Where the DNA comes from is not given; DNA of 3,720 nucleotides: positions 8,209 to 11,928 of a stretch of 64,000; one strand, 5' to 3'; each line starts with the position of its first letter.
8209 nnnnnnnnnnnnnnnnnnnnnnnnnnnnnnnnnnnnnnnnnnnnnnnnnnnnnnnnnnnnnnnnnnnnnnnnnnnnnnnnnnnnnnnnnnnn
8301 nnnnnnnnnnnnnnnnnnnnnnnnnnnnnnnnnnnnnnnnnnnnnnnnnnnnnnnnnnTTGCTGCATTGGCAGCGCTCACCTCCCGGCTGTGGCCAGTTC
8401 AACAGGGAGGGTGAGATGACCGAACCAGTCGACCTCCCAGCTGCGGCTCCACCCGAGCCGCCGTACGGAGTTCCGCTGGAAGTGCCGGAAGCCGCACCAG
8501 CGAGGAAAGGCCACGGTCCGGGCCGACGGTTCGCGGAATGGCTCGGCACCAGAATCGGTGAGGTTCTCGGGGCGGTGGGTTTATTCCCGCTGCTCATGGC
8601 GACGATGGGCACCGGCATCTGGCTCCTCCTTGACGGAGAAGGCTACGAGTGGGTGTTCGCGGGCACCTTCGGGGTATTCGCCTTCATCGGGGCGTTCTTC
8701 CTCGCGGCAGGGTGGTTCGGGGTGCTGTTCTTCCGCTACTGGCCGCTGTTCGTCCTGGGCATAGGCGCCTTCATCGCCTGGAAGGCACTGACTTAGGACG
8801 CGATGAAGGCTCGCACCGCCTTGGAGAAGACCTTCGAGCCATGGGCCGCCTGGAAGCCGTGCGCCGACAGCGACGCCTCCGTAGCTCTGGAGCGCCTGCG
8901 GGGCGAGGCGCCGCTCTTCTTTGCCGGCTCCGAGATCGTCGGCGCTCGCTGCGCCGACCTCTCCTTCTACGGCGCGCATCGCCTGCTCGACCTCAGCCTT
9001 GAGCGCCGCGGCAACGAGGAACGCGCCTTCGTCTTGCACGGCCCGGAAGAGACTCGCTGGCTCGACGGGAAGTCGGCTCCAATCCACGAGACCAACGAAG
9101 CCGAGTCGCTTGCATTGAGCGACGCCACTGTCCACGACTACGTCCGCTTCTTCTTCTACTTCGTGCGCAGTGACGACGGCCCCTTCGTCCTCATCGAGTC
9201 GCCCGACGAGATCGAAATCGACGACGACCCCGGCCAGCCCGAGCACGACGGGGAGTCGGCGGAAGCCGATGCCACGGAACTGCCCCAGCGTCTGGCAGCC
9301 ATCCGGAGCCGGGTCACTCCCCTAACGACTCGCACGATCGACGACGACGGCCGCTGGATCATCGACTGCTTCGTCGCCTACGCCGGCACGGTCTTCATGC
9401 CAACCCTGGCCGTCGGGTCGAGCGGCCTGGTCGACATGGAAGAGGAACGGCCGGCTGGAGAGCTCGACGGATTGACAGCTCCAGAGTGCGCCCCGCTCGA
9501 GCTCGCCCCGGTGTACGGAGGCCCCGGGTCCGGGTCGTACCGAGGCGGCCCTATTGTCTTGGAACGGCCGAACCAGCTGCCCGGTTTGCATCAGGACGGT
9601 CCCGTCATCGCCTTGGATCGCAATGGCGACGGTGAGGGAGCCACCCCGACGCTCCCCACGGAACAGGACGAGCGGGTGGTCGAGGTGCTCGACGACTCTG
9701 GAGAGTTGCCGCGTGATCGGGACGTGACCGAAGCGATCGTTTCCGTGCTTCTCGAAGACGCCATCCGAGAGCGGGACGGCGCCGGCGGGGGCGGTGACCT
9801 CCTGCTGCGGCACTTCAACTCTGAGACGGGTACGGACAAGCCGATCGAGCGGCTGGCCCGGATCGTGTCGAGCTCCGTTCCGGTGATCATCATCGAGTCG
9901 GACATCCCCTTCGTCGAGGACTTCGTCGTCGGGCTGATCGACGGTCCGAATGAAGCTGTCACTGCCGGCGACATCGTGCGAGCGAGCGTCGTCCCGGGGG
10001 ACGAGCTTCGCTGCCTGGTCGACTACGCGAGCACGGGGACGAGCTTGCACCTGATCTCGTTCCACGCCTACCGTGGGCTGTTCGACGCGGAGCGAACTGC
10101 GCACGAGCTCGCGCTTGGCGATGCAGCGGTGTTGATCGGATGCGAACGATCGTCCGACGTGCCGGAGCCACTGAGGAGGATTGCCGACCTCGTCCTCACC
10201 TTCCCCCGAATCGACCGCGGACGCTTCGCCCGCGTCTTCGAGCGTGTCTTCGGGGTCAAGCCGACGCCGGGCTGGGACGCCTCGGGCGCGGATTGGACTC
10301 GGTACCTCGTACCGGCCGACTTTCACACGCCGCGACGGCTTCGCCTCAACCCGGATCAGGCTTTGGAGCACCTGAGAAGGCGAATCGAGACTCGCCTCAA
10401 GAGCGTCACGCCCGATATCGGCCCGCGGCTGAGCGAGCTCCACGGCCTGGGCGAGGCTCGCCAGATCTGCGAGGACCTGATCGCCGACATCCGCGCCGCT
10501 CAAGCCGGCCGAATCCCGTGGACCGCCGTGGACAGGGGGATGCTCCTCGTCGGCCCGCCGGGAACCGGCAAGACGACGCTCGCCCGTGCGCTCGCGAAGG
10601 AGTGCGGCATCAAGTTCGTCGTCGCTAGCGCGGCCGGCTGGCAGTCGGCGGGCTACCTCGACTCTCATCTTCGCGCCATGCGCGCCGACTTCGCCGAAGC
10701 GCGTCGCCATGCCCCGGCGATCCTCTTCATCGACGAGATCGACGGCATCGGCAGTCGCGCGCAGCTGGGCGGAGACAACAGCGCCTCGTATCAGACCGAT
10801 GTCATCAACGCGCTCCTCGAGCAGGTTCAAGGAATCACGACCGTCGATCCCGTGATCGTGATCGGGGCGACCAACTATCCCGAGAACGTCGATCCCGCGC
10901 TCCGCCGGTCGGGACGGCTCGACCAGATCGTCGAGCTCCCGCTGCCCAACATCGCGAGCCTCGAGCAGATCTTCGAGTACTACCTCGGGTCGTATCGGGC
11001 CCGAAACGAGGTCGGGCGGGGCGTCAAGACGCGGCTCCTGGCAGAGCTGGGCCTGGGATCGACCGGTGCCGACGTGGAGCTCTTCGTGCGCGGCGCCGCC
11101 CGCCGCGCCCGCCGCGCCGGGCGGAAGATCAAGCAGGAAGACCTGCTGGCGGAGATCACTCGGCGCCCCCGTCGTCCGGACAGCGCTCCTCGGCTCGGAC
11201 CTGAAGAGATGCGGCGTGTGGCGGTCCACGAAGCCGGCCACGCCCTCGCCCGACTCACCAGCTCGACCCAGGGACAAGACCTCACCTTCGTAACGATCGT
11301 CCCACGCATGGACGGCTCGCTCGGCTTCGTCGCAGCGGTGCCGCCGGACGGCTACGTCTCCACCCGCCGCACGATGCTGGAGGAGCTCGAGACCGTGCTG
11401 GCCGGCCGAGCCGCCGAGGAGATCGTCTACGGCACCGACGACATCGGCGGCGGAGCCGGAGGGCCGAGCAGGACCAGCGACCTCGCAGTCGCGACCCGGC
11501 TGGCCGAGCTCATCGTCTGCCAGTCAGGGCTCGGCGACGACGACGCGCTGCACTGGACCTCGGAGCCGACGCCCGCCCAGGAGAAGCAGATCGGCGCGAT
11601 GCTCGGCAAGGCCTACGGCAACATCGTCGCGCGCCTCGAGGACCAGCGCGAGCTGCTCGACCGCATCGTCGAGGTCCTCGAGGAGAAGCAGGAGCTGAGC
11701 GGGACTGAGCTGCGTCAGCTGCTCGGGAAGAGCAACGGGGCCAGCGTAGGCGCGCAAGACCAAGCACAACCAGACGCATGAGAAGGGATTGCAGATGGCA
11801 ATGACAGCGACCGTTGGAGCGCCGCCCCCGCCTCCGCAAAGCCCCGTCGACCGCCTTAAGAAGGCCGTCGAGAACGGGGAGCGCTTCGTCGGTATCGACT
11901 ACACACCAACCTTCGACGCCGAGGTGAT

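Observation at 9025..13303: A roughly 100-150-aa domain is shared between the protease N-terminus and the middle of the neighbouring repeat protein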

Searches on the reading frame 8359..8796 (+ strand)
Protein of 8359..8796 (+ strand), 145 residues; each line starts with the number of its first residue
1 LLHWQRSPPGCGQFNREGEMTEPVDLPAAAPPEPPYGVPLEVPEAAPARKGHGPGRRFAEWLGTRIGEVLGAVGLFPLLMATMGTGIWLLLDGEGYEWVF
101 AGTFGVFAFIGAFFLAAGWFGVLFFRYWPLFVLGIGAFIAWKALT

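Call 65: search_protein_families(library=pfam, proteins=[window:8359-8796:+], max_evalue=1)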
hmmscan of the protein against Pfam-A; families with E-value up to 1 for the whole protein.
window:8359-8796:+ (145 aa): 0 families

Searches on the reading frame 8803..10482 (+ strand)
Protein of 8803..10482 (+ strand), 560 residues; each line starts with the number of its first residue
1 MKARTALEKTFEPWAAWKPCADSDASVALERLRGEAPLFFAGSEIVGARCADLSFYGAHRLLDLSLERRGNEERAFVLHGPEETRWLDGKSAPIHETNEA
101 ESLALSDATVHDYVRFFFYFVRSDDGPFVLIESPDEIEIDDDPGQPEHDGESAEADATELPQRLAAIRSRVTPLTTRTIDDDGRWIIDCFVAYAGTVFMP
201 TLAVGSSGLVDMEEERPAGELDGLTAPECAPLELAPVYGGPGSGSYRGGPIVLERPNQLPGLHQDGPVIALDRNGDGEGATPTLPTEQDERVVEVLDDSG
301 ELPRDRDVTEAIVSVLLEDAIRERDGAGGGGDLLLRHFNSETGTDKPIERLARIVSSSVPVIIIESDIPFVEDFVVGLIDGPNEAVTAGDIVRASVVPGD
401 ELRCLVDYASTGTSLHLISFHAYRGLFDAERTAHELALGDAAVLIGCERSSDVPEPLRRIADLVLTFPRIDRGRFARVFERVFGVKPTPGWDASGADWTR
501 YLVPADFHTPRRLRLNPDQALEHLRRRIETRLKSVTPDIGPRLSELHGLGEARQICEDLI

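Call 20: find_homologous_proteins(query=window:8803-10482:+)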
Query window:8803-10482:+ (560 aa): 148 proteins with E <= 0.001 among 8000 candidates; the best 120 are listed.
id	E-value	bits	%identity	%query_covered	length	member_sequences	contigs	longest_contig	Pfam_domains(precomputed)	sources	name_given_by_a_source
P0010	2.6e-208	711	61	99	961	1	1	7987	PF13521.13,PF00004.36,PF05496.19,PF01434.25,PF07728.21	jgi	jgi:ATP-dependent Zn protease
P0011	2.4e-207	708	61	99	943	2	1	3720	PF00004.36,PF05496.19,PF01434.25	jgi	jgi:AAA+ superfamily predicted ATPase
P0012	7.8e-206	703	61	99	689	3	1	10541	PF13521.13,PF00004.36,PF05496.19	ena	-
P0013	2.8e-203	695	59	99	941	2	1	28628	PF13671.13,PF00004.36,PF05496.19,PF01434.25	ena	-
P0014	1.5e-196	673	59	99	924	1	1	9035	PF00004.36,PF05496.19,PF01434.25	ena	-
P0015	7.2e-194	664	59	99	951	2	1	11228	PF00004.36,PF05496.19,PF01434.25,PF07728.21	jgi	jgi:ATP-dependent Zn protease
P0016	9.0e-193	660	56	99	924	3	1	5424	PF00004.36,PF05496.19,PF01434.25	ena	-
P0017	1.1e-190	653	58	98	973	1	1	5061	PF00004.36,PF05496.19,PF01434.25,PF07728.21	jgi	jgi:ATP-dependent Zn protease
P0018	2.2e-190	652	58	99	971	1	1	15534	PF00004.36,PF05496.19,PF01434.25,PF07728.21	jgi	jgi:AAA+ superfamily predicted ATPase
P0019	3.2e-189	648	57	98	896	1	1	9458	PF00004.36,PF05496.19,PF01434.25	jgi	jgi:AAA+ superfamily predicted ATPase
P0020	4.3e-189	648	56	99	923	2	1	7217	PF00004.36,PF05496.19,PF01434.25,PF07728.21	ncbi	-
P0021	6.3e-186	638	72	47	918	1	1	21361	PF00004.36,PF05496.19,PF01434.25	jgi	jgi:ATP-dependent Zn protease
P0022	2.3e-182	626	55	99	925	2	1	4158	PF00004.36,PF05496.19,PF01434.25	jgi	jgi:AAA+ superfamily predicted ATPase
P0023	4.7e-182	625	55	99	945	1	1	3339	PF13671.13,PF00004.36,PF05496.19,PF01434.25,PF07728.21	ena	-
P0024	1.4e-180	620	58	99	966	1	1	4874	PF00004.36,PF05496.19,PF01434.25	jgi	jgi:AAA+ superfamily predicted ATPase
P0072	2.3e-147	510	48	99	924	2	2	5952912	PF00004.36,PF05496.19,PF01434.25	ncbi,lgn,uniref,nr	ncbi:hypothetical protein MPRM_25110 [Mycobacterium parmense]|uniref:Uncharacterized protein n=2 Tax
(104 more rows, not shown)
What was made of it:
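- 8803..11781 (+): Gene A, 992 aa: a soluble FtsH-like protease. Domain order: SHD, disordered linker, degenerate AAA+, active AAA+, Peptidase_M41. 148 or more homologues (call 20).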

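Call 31: find_encoding_contigs(protein=P0072, flank=10000, max_places=2)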
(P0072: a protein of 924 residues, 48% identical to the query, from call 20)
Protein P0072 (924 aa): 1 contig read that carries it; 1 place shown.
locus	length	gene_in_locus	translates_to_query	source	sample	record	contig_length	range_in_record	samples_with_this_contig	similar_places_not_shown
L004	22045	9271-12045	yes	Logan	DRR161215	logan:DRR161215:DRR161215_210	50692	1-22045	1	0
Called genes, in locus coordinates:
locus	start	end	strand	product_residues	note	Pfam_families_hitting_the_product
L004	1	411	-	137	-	?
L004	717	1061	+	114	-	PF03992:ABM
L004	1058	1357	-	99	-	PF11611:DUF4352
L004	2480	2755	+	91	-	-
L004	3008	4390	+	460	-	PF01593:Amino_oxidase, PF12831:FAD_oxidored (faint), PF13450:NAD_binding_8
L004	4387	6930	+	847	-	-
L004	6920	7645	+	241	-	PF00583:Acetyltransf_1 (weak), PF13508:Acetyltransf_7 (weak)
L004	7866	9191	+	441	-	PF01266:DAO (faint), PF01593:Amino_oxidase, PF07992:Pyr_redox_2 (faint), PF12831:FAD_oxidored (weak), PF13450:NAD_binding_8, PF13738:Pyr_redox_3 (faint)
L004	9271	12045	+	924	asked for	PF05496:RuvB_N (weak), PF00004:AAA, PF01434:Peptidase_M41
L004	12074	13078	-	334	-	PF01734:Patatin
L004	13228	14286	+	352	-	PF00990:GGDEF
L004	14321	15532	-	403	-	PF00108:Thiolase_N, PF02803:Thiolase_C, PF22691:Thiolase_C_1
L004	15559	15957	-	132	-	PF12172:zf-ChsH2, PF01796:OB_ChsH2_C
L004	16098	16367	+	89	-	-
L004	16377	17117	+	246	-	PF00106:adh_short, PF08659:KR, PF13561:adh_short_C2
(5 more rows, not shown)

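Call 72: predict_structure(alignment_id=A4)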
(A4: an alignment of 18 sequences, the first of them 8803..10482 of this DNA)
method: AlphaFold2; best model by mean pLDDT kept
length: 560 residues; sequences in the alignment: 18
mean_pLDDT: 78.4   pTM: 0.46
mean pLDDT of the five models: 78.4, 77.3, 74.7, 68.0, 67.5
residues with pLDDT >= 90: 267; 70-90: 149; 50-70: 51; < 50: 93
segments of 3 or more residues with pLDDT < 50: 1-5, 144-153, 239-302, 329-331, 541-543
pLDDT, mean of each block of 10 residues (from residue 1): 52 85 95 90 92 95 89 93 95 96 96 96 90 92 49 64 94 95 96 94 97 94 89 68 32 31 29 31 30 29 75 93 67 50 69 87 93 91 69 89 86 89 88 90 94 92 91 93 90 81 89 86 89 64 51 58
secondary structure, 60 per line:
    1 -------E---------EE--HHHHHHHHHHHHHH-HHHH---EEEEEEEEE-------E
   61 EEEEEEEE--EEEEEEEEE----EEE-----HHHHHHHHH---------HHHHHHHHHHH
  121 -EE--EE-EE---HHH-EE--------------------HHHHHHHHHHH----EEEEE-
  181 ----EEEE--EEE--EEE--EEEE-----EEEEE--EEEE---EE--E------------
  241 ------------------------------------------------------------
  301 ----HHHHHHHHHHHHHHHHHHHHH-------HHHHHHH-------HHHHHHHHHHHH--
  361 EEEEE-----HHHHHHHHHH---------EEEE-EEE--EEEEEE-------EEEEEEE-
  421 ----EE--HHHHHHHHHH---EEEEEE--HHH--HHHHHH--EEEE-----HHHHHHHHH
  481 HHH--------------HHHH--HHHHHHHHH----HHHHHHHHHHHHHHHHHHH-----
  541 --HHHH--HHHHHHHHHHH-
elements in order: H22-35 H37-40 E44-52 E60-68 E71-79 E84-86 H92-100 H110-120 H160-170 E175-179 E185-188 E191-193 E196-198 E201-204 E210-214 E217-220 H305-325 H333-339 H347-358 E361-365 H371-380 E390-393 E395-397 E400-405 E413-419 H429-438 E442-447 H455-460 E463-466 H472-483 H498-501 H504-512 H517-535 H543-546 H549-559
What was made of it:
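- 8923..9477 (+): Shared domain (SHD), copy in A (residues ~41-225). Model pLDDT above 90 (call 72).
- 9517..9708 (+): Predicted disordered Gly/Pro/acidic linker (residues 239-302). pLDDT about 30 (call 72).
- Checked: The A copy, modelled from protease-family sequences only, has pLDDT above 90 over the domain (call 72).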

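Call 76: fold_search(model_id=the predicted structure, library=pdb)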
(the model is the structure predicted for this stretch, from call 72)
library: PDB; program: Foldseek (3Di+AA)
matches with E <= 10: 709; with E <= 0.001: 0
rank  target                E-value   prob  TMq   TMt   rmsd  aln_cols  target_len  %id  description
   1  6p8v_A                1.9e-03  0.98  0.19  0.33  11.1       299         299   12  Structure of E. coli MS115-1 HORMA:CdnC:Trip13 complex (released 2019-12-25)
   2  1in4                  4.5e-03  1.00  0.20  0.35   9.1       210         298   14  THERMOTOGA MARITIMA RUVB HOLLIDAY JUNCTION BRANCH MIGRATION MOTOR (released 2001-08-08)
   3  6p8v_C                5.6e-03  0.93  0.19  0.31  11.3       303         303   12  Structure of E. coli MS115-1 HORMA:CdnC:Trip13 complex (released 2019-12-25)
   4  1in8                  6.6e-03  0.99  0.21  0.35   9.8       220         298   14  THERMOTOGA MARITIMA RUVB T158V (released 2001-08-08)
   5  6pb3                  7.0e-03  0.94  0.18  0.34  11.3       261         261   13  Structure of Rhizobiales Trip13 (released 2019-12-25)
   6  2chg_A                8.3e-03  0.98  0.20  0.41   8.5       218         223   11  Replication Factor C domains 1 and 2 (released 2006-06-06)
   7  9dx4_A                9.3e-03  0.98  0.20  0.36   8.3       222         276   13  EcRuvB T102R mutant (released 2026-01-21)
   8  8uk9_N                9.3e-03  0.94  0.16  0.28  11.0       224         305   11  Structure of T4 Bacteriophage clamp loader mutant D110C bound to the T4 clamp, primer-template DNA, and ATP analog (released 2023-12-13)
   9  9dx5_F                1.2e-02  0.97  0.21  0.39   7.8       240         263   12  EcRuvB T102R hexamer assembly (released 2026-01-21)
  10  7p0b_F                1.8e-02  0.80  0.20  0.20  10.7       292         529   13  Human mitochondrial Lon protease without substrate (released 2021-08-11)
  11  6p8v_F                1.9e-02  0.75  0.17  0.30  12.2       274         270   12  Structure of E. coli MS115-1 HORMA:CdnC:Trip13 complex (released 2019-12-25)
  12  7jpo_C                2.1e-02  0.63  0.18  0.17  21.7       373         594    9  ORC-O1AAA: Human Origin Recognition Complex (ORC) with dynamic/unresolved ORC2 WH (released 2020-09-02)
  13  9dx5_D                2.2e-02  0.96  0.20  0.37   7.5       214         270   13  EcRuvB T102R hexamer assembly (released 2026-01-21)
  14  8efy_M                2.3e-02  0.94  0.23  0.37   8.6       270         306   13  Structure of double homo-hexameric AAA+ ATPase RuvB motors (released 2023-05-10)
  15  7w3m_A                2.3e-02  0.82  0.22  0.29   8.4       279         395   13  Structure of USP14-bound human 26S proteasome in substrate-inhibited state SD5_USP14 (released 2022-05-18)
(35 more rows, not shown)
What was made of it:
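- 9715..10422 (+): Alpha/beta domain resembling an AAA+ module but lacking a Walker A motif (residues 305-540). Foldseek top hits are almost all AAA+ ATPases, with E from 2e-3 to 5e-2 (call 76).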

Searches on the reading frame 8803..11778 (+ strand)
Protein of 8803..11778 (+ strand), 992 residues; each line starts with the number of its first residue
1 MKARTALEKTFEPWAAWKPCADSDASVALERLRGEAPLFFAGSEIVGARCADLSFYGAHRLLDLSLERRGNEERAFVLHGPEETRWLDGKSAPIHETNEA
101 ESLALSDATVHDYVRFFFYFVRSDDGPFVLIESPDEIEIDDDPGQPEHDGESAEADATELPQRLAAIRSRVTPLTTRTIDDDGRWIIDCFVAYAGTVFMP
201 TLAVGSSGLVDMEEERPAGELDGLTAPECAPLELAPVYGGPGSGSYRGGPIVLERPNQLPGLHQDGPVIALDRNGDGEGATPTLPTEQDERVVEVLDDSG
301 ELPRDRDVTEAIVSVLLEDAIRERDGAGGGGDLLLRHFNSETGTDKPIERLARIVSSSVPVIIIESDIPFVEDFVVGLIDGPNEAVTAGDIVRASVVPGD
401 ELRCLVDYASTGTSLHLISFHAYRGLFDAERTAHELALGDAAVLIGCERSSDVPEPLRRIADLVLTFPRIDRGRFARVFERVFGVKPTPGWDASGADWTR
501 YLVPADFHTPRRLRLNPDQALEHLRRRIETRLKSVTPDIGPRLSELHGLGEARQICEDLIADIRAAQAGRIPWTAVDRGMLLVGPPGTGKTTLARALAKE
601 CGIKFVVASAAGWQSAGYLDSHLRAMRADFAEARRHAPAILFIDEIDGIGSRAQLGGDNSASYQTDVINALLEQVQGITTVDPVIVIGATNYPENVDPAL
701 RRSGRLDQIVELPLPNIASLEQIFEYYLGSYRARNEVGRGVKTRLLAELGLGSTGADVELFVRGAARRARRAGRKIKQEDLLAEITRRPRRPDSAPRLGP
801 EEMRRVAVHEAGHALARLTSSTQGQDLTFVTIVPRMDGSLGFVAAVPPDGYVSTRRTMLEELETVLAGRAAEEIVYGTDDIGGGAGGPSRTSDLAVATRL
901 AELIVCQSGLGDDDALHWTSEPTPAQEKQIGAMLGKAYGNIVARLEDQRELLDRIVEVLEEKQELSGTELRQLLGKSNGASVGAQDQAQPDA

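Call 4: search_protein_families(library=pfam, proteins=[window:8803-11778:+], max_evalue=1)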
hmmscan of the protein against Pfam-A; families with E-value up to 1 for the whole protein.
window:8803-11778:+ (992 aa): 32 families (the best 25 are shown)
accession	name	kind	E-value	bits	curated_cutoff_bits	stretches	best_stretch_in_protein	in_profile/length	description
PF00004.35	AAA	-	1.4e-34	119.8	21.2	1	580-714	1-131/131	ATPase family associated with various cellular activities (AAA)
PF01434.24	Peptidase_M41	-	6.5e-21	75.5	29.9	1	800-971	5-189/191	Peptidase family M41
PF05496.18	RuvB_N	-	3.1e-07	30.7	27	1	555-649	15-96/159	Holliday junction DNA helicase RuvB P-loop domain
PF13191.12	AAA_16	-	3.9e-06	27.9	32.6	1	578-680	25-129/167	AAA ATPase domain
PF07728.20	AAA_5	-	6.6e-05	23.4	22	1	580-652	2-81/139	AAA domain (dynein-related subfamily)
PF13521.12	AAA_28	-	8.2e-05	23.3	27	1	581-606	3-28/164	AAA domain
PF13238.12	AAA_18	-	0.00013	22.9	29.4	1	581-605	2-25/128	AAA domain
PF13671.12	AAA_33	-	0.00016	22.5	27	1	581-610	3-32/143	AAA domain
PF13401.12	AAA_22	-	0.00022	22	27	1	580-601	8-29/130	AAA domain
PF07724.20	AAA_2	-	0.0004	20.9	27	1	580-673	6-97/166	AAA domain (Cdc48 subfamily)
PF13207.12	AAA_17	-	0.00047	20.9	27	1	583-609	1-27/136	AAA domain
PF06068.19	TIP49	-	0.0014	18.3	23.8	1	577-610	50-85/347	TIP49 P-loop domain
PF02367.23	TsaE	-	0.0037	17.6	26.6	1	568-609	23-53/128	Threonylcarbamoyl adenosine biosynthesis protein TsaE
PF01695.23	IstB_IS21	-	0.007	16.3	24.1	1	573-601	88-116/238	IstB-like ATP binding protein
PF20720.3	nSTAND3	-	0.0082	16.3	27.2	1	580-600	20-40/155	Novel STAND NTPase 3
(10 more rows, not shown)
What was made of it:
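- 8803..11781 (+): Pfam AAA 1.4e-34 and Peptidase_M41 6.5e-21 (call 4).
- On FtsH (TIGR01241 equivalog / canonical membrane FtsH): Pfam AAA 119.8 bits and Peptidase_M41 75.5 bits, both above their cut-offs (call 4).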

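Call 5: search_protein_families(library=ncbifam, proteins=[window:8803-11778:+], max_evalue=1)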
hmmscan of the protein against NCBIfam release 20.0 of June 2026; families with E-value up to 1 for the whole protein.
window:8803-11778:+ (992 aa): 74 families (the best 25 are shown)
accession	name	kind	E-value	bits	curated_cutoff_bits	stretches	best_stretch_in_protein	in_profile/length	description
TIGR01241.2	FtsH_fam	equivalog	6e-60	203.6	600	1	576-913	194-520/598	ATP-dependent zinc metalloprotease FtsH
NF008004.0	PRK10733.1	equivalog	3.5e-43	147.5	1008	1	543-913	151-512/644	ATP-dependent zinc metalloprotease FtsH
TIGR01243.1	CDC48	subfamily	1.8e-36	125.8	802.65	1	576-776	486-680/733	CDC48 family AAA ATPase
NF003069.1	PRK03992.1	subfamily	1.3e-34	120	500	1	578-785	166-369/379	proteasome-activating nucleotidase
TIGR01242.2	TIGR01242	subfamily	3.6e-33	115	500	1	578-786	149-353/362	proteasome-activating nucleotidase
NF047748.1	PrtsmActNtasePan1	equivalog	8.9e-24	84.2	750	1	578-780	183-381/405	proteasome-activating nucleotidase Pan1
NF047747.1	PrtsmActNtasePan2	equivalog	4.3e-23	82.2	700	1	578-781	186-385/397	proteasome-activating nucleotidase Pan2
NF042959.1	IteA_antiphage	equivalog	9.2e-21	74.4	510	1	574-781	122-317/367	anti-phage ATPase IteA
TIGR03689.1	pup_AAA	equivalog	6.8e-20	71.2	504.75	1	578-728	217-378/512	proteasome ATPase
NF041006.2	cell_div_CdvC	equivalog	3.9e-18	65.5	650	1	546-767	105-320/370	cell division protein CdvC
NF003229.0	PRK04195.1-5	equivalog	2.6e-09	36.3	280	1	577-657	44-123/413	replication factor C large subunit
NF003745.1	PRK05342.1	equivalog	5.3e-09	35.4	359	1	580-654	112-191/418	ATP-dependent Clp protease ATP-binding subunit ClpX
NF000868.0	PRK00080.1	equivalog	2.2e-08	33.4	282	1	553-649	31-114/330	Holliday junction branch migration DNA helicase RuvB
TIGR00382.1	clpX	equivalog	2.8e-08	33.2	370.75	1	580-655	120-200/414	ATP-dependent protease ATP-binding subunit ClpX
TIGR00635.1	ruvB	equivalog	8.9e-08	31.5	299.05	1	574-649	28-93/305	Holliday junction branch migration DNA helicase RuvB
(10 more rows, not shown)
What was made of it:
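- On FtsH (TIGR01241 equivalog / canonical membrane FtsH): 203.6 bits against a cut-off of 600 (call 5).
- Closest known: Canonical FtsH. Same: Best family-level sequence match at 6e-60 (call 5).
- Closest known: Canonical FtsH. Different: The score of 203.6 is far below the equivalog cut-off of 600 (call 5).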

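Call 6: search_protein_families(library=padloc, proteins=[window:8803-11778:+], max_evalue=1)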
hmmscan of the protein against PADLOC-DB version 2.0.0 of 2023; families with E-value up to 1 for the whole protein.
window:8803-11778:+ (992 aa): 12 families
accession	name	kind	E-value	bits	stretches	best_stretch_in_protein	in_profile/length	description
PDLC02196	IetA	-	4.6e-23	80.2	1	575-788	120-321/374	-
PDLC04232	IetA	-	3.6e-19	67.4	1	542-769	81-296/330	-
PDLC02195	IetA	-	5.9e-18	63.3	1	577-769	137-316/395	-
PDLC04231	IetA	-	1.2e-14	52.7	1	577-725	117-257/262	-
PDLC00915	TRIP13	-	2.6e-12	44.8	1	580-728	66-224/302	TRIP13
PDLC00914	TRIP13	-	1.9e-07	28.8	1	581-734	75-237/302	TRIP13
PDLC04140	mad8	-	0.00011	19.9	1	580-623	30-67/314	mads_8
PDLC04791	PDC-S01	-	0.00023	18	1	581-649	23-92/395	-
PDLC03920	MkoA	-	0.0013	15.1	1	580-599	634-653/1112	-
PDLC01994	RtcR_PspF1--CARF_AAA_HTH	-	0.026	11.6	1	573-649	177-262/468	-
PDLC03924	MkoC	-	0.049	9.6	1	584-594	273-283/1136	-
PDLC05065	PDC-S68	-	0.063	9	1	578-603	621-646/1221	-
